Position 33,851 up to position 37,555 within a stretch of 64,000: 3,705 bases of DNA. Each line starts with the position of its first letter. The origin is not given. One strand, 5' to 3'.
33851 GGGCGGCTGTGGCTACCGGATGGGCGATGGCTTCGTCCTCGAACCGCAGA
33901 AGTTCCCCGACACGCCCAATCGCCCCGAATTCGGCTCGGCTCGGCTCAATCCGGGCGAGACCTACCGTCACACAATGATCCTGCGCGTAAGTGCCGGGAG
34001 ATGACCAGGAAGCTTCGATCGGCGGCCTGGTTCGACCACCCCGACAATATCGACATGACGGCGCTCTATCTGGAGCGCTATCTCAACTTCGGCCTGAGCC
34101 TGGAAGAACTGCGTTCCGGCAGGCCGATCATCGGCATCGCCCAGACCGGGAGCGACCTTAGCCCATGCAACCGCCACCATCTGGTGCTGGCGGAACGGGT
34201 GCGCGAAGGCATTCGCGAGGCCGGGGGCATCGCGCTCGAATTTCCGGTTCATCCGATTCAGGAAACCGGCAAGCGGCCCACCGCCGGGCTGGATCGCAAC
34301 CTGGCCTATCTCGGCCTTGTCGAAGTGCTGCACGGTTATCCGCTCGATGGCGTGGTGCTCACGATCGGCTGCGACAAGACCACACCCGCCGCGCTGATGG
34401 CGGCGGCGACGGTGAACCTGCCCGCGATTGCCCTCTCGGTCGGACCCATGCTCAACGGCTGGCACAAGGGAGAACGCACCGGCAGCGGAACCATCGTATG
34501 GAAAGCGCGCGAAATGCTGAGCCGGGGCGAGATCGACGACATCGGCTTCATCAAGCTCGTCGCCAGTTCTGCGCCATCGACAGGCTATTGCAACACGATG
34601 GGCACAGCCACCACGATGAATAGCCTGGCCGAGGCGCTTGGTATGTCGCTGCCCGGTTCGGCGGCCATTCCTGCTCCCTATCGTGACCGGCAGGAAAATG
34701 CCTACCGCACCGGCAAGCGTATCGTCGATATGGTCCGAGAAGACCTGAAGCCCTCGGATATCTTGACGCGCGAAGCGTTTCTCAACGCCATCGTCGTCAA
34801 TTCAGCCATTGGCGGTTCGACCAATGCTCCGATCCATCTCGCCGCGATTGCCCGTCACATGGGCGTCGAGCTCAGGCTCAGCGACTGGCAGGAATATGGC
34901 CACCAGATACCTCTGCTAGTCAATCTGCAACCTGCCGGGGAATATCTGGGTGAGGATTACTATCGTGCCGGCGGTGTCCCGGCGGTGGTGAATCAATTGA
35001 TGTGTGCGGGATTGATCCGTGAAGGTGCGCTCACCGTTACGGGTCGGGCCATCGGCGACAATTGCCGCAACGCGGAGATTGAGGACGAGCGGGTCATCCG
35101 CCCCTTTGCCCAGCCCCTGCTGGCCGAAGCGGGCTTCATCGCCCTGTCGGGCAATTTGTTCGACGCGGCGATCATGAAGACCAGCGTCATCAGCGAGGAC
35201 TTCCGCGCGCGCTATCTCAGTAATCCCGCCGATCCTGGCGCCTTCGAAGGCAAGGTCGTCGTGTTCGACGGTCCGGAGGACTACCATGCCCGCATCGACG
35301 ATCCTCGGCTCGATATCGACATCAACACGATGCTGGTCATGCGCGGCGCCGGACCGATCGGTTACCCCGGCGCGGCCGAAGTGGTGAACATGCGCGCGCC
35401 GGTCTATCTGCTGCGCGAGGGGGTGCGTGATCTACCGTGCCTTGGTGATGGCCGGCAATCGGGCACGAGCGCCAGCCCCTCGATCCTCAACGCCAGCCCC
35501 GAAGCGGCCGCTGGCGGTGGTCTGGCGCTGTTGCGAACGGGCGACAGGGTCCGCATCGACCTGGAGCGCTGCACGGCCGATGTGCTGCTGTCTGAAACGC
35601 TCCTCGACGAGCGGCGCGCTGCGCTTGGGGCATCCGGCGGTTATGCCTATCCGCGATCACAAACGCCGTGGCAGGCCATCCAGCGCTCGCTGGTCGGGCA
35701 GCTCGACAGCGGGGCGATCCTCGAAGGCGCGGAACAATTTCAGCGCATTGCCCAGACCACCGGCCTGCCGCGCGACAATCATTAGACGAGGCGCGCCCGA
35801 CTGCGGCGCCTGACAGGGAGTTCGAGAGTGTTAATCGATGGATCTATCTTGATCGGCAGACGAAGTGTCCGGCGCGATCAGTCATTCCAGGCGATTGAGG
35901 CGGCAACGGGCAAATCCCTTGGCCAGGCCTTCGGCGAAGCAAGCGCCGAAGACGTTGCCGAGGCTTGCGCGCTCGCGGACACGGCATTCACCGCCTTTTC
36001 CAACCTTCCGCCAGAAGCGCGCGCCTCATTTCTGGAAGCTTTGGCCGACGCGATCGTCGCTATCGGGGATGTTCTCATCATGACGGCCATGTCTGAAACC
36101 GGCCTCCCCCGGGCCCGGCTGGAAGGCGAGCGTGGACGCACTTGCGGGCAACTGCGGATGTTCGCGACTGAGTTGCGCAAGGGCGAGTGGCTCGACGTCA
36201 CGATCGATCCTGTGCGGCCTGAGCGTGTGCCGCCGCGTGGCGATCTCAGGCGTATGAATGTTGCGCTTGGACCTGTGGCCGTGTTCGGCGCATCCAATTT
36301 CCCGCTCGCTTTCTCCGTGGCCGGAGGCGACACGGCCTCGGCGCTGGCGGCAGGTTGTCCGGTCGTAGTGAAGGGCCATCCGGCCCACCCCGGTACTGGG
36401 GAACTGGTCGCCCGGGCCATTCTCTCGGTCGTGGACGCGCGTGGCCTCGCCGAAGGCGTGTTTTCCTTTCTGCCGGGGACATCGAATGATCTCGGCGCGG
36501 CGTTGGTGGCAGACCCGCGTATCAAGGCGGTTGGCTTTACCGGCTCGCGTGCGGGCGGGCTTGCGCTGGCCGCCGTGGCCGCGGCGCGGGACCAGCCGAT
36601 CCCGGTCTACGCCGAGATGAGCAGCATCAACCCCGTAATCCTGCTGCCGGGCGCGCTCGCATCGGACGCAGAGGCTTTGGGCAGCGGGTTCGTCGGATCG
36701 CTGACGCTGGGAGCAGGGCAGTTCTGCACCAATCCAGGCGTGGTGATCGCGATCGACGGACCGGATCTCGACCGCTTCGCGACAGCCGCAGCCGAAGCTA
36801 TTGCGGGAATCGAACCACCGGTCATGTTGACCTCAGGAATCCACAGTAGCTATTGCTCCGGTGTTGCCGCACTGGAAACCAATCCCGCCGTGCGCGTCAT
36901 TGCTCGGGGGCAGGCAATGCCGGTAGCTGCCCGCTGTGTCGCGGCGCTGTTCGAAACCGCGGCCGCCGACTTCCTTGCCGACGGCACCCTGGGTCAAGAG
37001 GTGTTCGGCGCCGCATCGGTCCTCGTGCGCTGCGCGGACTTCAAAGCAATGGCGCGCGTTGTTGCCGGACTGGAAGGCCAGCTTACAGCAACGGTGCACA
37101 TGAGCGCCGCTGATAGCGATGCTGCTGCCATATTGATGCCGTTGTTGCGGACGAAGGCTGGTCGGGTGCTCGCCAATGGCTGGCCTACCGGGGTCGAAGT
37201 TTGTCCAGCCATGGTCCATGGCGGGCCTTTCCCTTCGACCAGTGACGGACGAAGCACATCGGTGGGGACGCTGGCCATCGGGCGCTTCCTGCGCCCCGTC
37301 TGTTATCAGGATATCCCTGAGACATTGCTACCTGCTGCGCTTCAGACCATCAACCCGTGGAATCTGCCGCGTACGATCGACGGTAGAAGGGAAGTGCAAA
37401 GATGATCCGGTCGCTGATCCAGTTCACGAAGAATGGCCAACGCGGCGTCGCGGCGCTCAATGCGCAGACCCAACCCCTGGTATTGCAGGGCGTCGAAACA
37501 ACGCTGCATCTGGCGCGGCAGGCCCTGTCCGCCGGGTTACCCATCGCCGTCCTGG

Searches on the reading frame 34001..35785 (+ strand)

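Call 15: search_protein_families(library=pfam, proteins=[window:34001-35785:+], max_evalue=0.00001)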
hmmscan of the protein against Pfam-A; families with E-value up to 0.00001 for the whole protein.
window:34001-35785:+ (594 aa): 2 families
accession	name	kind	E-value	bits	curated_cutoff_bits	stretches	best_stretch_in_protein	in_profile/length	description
PF00920.27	ILVD_EDD_N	-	9.1e-103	344.2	27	1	41-354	1-316/316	Dihydroxy-acid/6-phosphogluconate dehydratase N-terminal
PF24877.1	ILV_EDD_C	-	6.2e-40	137.1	27.7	1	365-572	2-191/191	Dihydroxy-acid/6-phosphogluconate dehydratase C-terminal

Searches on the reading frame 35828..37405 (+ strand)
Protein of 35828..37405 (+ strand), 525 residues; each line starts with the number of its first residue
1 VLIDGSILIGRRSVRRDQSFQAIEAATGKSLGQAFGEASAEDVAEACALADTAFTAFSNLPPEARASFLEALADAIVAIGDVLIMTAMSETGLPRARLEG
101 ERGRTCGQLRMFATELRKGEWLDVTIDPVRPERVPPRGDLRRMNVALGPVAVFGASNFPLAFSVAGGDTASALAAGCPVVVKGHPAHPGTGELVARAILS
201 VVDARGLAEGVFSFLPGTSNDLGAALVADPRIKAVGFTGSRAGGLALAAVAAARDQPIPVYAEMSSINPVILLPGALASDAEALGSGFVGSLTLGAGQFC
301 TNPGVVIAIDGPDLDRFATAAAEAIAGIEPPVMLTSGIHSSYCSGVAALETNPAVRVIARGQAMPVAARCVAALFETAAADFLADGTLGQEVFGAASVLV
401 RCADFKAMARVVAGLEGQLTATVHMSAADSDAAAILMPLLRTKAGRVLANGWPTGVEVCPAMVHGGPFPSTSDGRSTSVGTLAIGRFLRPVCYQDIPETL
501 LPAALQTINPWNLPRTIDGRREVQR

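Call 90: search_protein_families(library=pfam, proteins=[window:35828-37405:+], max_evalue=0.0001)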
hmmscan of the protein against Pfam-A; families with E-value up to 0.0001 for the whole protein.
window:35828-37405:+ (525 aa): 1 family
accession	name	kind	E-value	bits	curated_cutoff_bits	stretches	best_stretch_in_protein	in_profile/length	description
PF00171.27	Aldedh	-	7.6e-42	143.9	23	1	18-308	7-277/461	Aldehyde dehydrogenase family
